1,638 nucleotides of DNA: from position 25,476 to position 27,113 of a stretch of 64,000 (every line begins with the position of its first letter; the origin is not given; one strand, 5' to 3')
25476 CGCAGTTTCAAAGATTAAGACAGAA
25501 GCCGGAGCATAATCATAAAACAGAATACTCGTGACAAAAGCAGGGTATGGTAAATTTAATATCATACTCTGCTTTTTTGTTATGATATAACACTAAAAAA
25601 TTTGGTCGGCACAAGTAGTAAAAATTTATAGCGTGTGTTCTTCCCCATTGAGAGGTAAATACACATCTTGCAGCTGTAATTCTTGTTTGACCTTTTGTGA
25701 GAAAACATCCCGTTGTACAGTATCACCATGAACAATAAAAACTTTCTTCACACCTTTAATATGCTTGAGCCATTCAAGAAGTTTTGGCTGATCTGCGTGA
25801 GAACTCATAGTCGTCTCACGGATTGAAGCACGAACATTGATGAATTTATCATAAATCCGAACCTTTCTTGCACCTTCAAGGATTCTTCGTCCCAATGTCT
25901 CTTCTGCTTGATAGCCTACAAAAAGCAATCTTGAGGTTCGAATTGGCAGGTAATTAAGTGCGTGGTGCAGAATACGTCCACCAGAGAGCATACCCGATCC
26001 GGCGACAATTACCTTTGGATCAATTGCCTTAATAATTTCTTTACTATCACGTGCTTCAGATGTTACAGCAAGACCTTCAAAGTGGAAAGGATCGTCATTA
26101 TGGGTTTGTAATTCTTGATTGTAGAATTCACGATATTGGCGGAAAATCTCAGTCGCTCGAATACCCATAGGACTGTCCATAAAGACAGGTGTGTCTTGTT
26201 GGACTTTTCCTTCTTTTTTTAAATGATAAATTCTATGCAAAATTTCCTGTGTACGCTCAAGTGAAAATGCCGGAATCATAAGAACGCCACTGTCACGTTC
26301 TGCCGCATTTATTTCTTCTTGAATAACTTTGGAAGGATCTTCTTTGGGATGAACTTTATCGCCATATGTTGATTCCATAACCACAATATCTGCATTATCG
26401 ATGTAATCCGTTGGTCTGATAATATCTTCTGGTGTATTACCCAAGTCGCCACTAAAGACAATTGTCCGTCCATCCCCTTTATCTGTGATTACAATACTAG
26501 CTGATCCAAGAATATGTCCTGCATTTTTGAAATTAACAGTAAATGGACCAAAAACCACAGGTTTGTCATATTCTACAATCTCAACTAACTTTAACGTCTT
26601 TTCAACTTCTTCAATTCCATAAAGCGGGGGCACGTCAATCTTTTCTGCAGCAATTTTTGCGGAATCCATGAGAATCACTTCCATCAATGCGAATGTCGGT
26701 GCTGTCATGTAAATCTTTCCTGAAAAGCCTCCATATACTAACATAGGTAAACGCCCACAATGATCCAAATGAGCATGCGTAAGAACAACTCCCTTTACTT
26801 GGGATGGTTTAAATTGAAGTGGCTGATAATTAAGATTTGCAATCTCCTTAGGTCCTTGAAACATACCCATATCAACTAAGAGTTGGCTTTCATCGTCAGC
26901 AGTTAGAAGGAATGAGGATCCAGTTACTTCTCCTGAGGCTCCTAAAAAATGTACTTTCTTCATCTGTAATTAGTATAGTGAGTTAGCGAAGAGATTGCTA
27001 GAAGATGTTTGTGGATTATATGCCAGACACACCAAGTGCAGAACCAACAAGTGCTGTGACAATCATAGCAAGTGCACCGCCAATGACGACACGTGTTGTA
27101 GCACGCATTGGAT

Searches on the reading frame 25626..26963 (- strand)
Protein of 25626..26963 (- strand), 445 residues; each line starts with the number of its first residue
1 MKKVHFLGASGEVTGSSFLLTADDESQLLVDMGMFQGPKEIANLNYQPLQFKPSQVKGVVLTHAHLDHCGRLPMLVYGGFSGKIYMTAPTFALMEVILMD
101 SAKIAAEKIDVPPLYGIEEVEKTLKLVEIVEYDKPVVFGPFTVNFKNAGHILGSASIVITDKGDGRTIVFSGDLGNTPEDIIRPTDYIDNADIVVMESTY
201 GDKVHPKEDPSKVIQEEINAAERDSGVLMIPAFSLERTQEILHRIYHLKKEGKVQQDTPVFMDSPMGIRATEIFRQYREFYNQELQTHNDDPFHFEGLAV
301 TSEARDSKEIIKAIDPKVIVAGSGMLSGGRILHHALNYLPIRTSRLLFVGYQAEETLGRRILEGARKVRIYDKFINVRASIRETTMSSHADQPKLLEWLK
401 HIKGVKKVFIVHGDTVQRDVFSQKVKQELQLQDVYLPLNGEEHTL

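Call 68: search_protein_families(library=pfam, proteins=[window:25626-26963:-], max_evalue=0.01)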
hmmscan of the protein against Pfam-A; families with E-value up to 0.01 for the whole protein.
window:25626-26963:- (445 aa): 6 families
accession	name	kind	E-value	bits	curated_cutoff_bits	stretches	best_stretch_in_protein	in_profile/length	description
PF10996.14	Beta-Casp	-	2.2e-33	115.8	27.7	1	238-361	1-120/120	Beta-Casp domain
PF00753.33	Lactamase_B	-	2.7e-13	50.7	22.7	1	12-185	3-161/196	Metallo-beta-lactamase superfamily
PF07521.17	RMMBL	-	1.5e-10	41.4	21.6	1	375-437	2-63/63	Zn-dependent metallo-hydrolase RNA specificity domain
PF12706.13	Lactamase_B_2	-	3.4e-10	40.3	27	1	46-205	19-171/200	Beta-lactamase superfamily domain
PF16661.11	Lactamase_B_6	-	1.5e-08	34.7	27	1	20-190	2-178/193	Metallo-beta-lactamase superfamily domain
PF13483.12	Lactamase_B_3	-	0.0014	19.1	24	0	15-69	7-50/160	Beta-lactamase superfamily domain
